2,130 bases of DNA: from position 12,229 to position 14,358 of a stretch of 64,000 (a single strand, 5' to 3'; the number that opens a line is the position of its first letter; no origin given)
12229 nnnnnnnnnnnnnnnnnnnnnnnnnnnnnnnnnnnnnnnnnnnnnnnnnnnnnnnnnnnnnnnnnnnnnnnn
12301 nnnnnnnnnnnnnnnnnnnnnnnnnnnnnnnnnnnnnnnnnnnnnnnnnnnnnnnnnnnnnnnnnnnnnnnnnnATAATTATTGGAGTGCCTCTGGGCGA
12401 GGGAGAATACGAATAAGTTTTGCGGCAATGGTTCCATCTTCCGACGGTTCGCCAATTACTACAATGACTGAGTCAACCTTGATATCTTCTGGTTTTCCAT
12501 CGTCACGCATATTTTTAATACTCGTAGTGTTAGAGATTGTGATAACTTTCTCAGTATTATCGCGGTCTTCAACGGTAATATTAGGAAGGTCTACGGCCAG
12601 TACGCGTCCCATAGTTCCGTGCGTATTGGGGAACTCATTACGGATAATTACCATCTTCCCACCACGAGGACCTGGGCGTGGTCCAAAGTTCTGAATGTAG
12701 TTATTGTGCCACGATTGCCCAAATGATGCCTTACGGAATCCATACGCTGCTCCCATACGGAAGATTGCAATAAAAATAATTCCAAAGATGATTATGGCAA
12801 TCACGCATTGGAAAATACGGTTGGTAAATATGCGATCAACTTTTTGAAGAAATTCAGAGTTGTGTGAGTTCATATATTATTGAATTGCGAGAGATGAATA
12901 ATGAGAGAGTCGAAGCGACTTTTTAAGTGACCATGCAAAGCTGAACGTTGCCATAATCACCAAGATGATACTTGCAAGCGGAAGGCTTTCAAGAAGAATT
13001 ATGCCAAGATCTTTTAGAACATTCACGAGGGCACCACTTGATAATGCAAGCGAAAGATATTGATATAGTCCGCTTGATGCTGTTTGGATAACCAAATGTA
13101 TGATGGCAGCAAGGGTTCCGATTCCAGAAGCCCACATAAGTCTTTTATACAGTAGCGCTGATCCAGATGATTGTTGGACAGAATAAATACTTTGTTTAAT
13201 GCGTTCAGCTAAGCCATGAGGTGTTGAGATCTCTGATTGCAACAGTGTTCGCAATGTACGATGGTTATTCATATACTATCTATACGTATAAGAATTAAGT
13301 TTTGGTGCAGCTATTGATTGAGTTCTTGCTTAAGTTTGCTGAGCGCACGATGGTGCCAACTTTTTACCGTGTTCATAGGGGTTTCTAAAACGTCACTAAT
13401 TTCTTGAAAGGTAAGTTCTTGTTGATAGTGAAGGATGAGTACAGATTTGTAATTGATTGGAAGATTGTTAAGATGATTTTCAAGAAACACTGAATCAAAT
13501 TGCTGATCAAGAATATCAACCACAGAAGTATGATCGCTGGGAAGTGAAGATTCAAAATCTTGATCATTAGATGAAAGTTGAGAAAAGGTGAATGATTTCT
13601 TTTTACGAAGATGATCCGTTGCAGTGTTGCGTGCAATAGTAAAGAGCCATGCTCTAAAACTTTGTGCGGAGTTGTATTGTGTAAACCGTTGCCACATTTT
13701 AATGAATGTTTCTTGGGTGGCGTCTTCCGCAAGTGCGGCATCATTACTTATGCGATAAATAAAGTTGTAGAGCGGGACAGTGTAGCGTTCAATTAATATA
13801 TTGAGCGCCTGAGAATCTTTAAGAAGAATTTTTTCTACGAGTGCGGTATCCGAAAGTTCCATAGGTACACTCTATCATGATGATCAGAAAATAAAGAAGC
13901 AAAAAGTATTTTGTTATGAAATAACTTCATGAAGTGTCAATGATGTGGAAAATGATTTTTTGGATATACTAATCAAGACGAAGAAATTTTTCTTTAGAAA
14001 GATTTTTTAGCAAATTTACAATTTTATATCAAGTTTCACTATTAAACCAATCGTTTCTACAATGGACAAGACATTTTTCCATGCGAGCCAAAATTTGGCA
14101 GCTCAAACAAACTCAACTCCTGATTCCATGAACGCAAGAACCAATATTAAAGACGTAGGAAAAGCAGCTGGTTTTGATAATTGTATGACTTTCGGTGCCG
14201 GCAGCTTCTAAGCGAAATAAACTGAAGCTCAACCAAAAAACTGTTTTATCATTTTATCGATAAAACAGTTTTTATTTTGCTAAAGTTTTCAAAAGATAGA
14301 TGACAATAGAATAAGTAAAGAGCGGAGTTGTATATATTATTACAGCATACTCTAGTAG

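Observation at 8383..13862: ECF sigma / putative anti-sigma / MacAB-type tripartite exporter operon bracketed by two paralogous small anchored proteins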

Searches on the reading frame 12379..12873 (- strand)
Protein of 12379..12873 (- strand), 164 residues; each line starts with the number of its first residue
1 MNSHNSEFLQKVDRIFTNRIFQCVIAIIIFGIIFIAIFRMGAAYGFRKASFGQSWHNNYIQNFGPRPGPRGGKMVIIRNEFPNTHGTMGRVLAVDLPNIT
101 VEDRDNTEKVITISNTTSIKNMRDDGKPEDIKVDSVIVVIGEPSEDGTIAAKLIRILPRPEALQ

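Call 3: search_protein_families(library=pfam, proteins=[window:12379-12873:-], max_evalue=0.1)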
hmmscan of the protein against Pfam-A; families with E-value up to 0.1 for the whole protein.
window:12379-12873:- (164 aa): 1 family
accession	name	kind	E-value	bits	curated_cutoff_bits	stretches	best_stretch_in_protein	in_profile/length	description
PF18914.6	DUF5666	-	0.0087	16.8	27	1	89-154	2-59/60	Domain of unknown function (DUF5666)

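Call 4: search_protein_families(library=ncbifam, proteins=[window:12379-12873:-], max_evalue=0.1)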
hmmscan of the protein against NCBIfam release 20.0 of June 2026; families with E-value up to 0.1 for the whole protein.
window:12379-12873:- (164 aa): 0 families

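Call 25: find_homologous_proteins(query=window:12379-12873:-)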
Query window:12379-12873:- (164 aa): 30 proteins with E <= 0.001 among 46 candidates.
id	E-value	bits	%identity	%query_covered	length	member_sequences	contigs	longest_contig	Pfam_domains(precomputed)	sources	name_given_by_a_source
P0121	3.4e-104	363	100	100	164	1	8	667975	-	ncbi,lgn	ncbi:MAG TPA: hypothetical protein VGE63_00535 [Candidatus Paceibacterota bacterium]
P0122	1.4e-88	312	83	100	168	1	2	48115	-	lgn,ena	-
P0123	3.8e-34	135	42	96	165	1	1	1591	-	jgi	jgi:hypothetical protein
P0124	2.8e-33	133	41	95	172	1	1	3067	-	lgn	-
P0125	9.7e-33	131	48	76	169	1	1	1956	-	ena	-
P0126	2.6e-32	130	41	93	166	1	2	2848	-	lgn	-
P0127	3.4e-32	129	45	83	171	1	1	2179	-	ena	-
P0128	5.3e-32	129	45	89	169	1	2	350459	-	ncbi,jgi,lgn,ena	ncbi:MAG: hypothetical protein WC603_00435 [Candidatus Paceibacterota bacterium]|jgi:hypothetical pr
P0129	7.8e-32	128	45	75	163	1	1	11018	-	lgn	-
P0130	1.2e-31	127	41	93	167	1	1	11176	-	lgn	-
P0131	1.4e-31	127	44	89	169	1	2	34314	-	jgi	-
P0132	4.4e-31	126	38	96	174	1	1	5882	-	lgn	-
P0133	4.5e-31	126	44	87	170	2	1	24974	-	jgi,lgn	jgi:hypothetical protein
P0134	5.3e-31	125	41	93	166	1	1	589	-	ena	-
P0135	1.1e-30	124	40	93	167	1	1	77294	-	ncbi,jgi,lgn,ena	ncbi:MAG: hypothetical protein WCW93_01715 [Candidatus Paceibacterota bacterium]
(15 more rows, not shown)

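Call 40: predict_structure(alignment_id=A3)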
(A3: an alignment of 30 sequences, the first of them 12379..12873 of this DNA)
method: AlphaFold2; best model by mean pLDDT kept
length: 164 residues; sequences in the alignment: 30
mean_pLDDT: 79.5   pTM: 0.56
mean pLDDT of the five models: 79.5, 78.6, 77.9, 72.1, 70.2
residues with pLDDT >= 90: 66; 70-90: 56; 50-70: 36; < 50: 6
segments of 3 or more residues with pLDDT < 50: none
pLDDT, mean of each block of 10 residues (from residue 1): 70 80 92 93 75 70 56 50 72 94 80 95 92 92 86 87 47
secondary structure, 60 per line:
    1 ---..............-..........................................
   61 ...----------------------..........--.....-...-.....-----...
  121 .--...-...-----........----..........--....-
elements in order: H4-17 H19-63 E86-95 E98-102 E108-112 E118-121 E124-126 E136-143 E148-157 H160-163

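Call 74: search_protein_representatives(alignment_id=A3)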
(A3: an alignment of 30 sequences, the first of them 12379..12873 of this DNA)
Query: 30 sequences, 158 profile positions. Proteins with E-value up to 0.001 (for the whole library): 2855; up to 1e-10: 1062; up to 1e-30: 457. The best 150 are listed.
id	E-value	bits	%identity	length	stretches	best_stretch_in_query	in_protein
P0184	6.8e-68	243.6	-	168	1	1-156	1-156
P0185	1.6e-62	226.1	-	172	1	1-156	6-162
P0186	1.8e-61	222.7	-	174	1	4-154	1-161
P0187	4.5e-60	218.2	-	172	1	4-156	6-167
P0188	1.4e-59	216.6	-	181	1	3-155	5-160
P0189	5.7e-59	214.6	-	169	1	1-155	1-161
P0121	1.0e-58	213.8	-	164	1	2-155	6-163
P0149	1.2e-58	213.6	-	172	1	5-156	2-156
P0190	1.8e-52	193.5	-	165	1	3-155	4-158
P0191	2.4e-51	189.8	-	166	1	2-156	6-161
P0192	3.7e-51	189.2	-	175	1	3-155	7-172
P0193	5.2e-51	188.7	-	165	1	3-156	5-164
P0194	7.8e-51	188.1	-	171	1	1-153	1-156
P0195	9.3e-51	187.9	-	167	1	5-156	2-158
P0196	1.5e-48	180.7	-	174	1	1-155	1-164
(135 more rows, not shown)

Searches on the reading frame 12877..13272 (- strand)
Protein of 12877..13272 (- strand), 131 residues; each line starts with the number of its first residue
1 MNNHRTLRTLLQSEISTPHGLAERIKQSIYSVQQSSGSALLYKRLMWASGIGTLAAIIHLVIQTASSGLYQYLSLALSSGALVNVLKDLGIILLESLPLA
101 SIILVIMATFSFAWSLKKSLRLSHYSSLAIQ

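Call 3: search_protein_families(library=pfam, proteins=[window:12877-13272:-], max_evalue=0.1)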
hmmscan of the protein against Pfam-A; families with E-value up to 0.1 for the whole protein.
window:12877-13272:- (131 aa): 0 families

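Call 4: search_protein_families(library=ncbifam, proteins=[window:12877-13272:-], max_evalue=0.1)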
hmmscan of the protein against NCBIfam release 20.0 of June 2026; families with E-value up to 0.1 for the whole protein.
window:12877-13272:- (131 aa): 0 families

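Call 61: search_solved_structures(query=A5, max_evalue=10)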
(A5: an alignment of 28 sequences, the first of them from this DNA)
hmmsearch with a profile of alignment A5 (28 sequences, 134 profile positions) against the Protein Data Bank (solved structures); distinct sequences matched with E-value up to 10: 2.
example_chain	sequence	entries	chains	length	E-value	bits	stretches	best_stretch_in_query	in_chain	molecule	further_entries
5cwh_A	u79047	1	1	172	1.8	11.6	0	7-48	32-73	Designed helical repeat protein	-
5h78_A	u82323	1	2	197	3.4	10.8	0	7-48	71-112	cAMP-dependent protein kinase type II-alpha regulatory subunit,DHR14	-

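Call 62: search_protein_families(library=pfam, alignment_id=A5, max_evalue=1)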
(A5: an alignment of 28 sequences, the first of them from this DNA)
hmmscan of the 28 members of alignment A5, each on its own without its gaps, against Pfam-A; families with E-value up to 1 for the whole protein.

A. member 1, seq(131 aa): 1 family
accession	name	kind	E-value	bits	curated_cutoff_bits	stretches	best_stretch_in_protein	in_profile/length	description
PF14146.11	DUF4305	-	0.14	12.7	27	0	101-116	19-34/37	Domain of unknown function (DUF4305)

B. families by the number of members that match (of 28 scanned): 24 families
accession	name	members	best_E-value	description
PF06570.16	DUF1129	1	0.00083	Protein of unknown function (DUF1129)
PF01757.29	Acyl_transf_3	1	0.0055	Acyltransferase domain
PF20134.4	DUF6524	1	0.014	Family of unknown function (DUF6524)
PF02451.20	Nodulin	1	0.02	Nodulin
PF25559.1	DUF7931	1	0.038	Domain of unknown function (DUF7931)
PF18160.6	SLATT_5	1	0.04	SMODS and SLOG-associating 2TM effector domain family 5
PF02487.23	CLN3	1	0.046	CLN3 protein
PF11859.13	DUF3379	1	0.061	Protein of unknown function (DUF3379)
PF20154.4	LNT_N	1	0.082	Apolipoprotein N-acyltransferase N-terminal domain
PF11433.13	DUF3198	1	0.11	Protein of unknown function (DUF3198)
PF20321.3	DUF6616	1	0.12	Family of unknown function (DUF6616)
PF12555.13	SteA-like_C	1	0.13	SteA-like C-terminal domain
PF18480.7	DUF5615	1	0.13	Domain of unknown function (DUF5615)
PF14146.11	DUF4305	1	0.14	Domain of unknown function (DUF4305)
PF22220.1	QSOX_pErv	1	0.16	Quiescin sulphydryl oxidase pseudo-Erv domain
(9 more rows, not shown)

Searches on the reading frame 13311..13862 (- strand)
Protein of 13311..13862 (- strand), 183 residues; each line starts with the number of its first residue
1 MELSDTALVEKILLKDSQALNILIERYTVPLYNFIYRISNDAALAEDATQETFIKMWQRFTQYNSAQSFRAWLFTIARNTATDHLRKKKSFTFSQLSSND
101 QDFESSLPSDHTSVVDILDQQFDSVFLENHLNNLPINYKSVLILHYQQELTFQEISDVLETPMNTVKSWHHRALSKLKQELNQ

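Call 3: search_protein_families(library=pfam, proteins=[window:13311-13862:-], max_evalue=0.1)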
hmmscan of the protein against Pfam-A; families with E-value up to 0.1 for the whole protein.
window:13311-13862:- (183 aa): 6 families
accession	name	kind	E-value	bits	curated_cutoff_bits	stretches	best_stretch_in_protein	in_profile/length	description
PF04542.20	Sigma70_r2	-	3.5e-20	72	24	1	23-89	1-69/71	Sigma-70 region 2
PF08281.18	Sigma70_r4_2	-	3.5e-12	46.2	25.7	1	131-177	8-54/54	Sigma-70, region 4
PF04545.22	Sigma70_r4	-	5.3e-09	35.9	24.1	1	131-179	2-50/50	Sigma-70, region 4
PF12840.13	HTH_20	-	0.0034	17.8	27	0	144-166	13-35/51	Helix-turn-helix domain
PF13384.12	HTH_23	-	0.016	15.5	24.6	1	143-172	11-40/50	Homeodomain-like domain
PF21907.4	SAM_CEP-1_C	-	0.024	15.4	26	1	41-98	12-69/103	CEP-1 C-terminal SAM domain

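Call 4: search_protein_families(library=ncbifam, proteins=[window:13311-13862:-], max_evalue=0.1)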
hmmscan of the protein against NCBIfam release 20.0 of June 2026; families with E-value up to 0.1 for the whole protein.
window:13311-13862:- (183 aa): 107 families (the best 25 are shown)
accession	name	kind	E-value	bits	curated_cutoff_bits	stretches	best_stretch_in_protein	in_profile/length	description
NF009166.1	PRK12513.1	equivalog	1e-36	126.4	206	1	4-182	8-187/193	RNA polymerase sigma factor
NF007223.0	PRK09641.1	equivalog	3.9e-34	118.1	209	1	1-182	1-185/187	RNA polymerase sigma factor SigW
TIGR02937.1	sigma70-ECF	superfamily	9.9e-32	109.8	42.9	1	19-181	2-165/165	sigma-70 family RNA polymerase sigma factor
TIGR02950.1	SigM_subfam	subfamily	5.7e-30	104.3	147.95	1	23-181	5-158/159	RNA polymerase sigma factor, SigM family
TIGR02948.1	SigW_bacill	equivalog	1.8e-29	103.2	243.1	1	1-182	1-185/187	RNA polymerase sigma factor SigW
NF006930.0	PRK09415.1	subfamily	2.5e-29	102.4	198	1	17-182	15-176/179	RNA polymerase factor sigma C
NF007216.0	PRK09638.1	equivalog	1.3e-28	100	194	1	3-183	3-176/180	RNA polymerase sigma factor SigY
NF008888.0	PRK11922.1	equivalog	8.4e-28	97.6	204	1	3-182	15-197/231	RNA polymerase sigma factor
NF009172.0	PRK12519.1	subfamily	8.6e-28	97.2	222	1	3-182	14-190/194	RNA polymerase sigma factor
TIGR02952.1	Sig70_famx2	equivalog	4.8e-27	94.9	206.45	1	8-180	1-169/170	ECF subfamily RNA polymerase sigma factor, BldN family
NF007227.0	PRK09645.1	subfamily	5e-27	94.9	202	1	15-182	10-171/177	sigma-70 family RNA polymerase sigma factor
TIGR02985.1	Sig70_bacteroi1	subfamily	7.5e-27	94.5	126.4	1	23-181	6-162/162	RNA polymerase sigma-70 factor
NF009171.0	PRK12518.1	equivalog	2e-25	89.8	208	1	3-182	12-185/191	RNA polymerase sigma factor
NF004113.0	PRK05602.1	equivalog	3.4e-25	88.9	208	1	4-182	31-202/211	RNA polymerase sigma factor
NF058625.1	sigma_PG0214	equivalog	4.3e-25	88.4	130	1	27-182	13-162/170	GFO_1088 family ECF-type sigma factor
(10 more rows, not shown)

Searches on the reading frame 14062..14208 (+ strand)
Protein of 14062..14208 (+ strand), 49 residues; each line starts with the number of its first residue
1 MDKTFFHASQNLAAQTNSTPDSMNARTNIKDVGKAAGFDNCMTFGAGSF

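Call 77: list_cluster_members(proteins=[window:14062-14208:+, window:14491-14628:+])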
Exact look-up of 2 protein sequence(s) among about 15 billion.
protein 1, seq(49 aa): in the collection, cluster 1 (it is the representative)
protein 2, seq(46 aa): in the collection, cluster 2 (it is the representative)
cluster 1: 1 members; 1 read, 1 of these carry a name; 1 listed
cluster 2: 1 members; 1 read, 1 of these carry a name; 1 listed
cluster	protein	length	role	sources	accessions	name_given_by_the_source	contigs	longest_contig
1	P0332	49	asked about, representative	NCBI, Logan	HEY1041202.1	MAG TPA: hypothetical protein VGE63_00550 [Candidatus Paceibacterota bacterium]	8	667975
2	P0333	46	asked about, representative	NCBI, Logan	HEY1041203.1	MAG TPA: hypothetical protein VGE63_00555 [Candidatus Paceibacterota bacterium]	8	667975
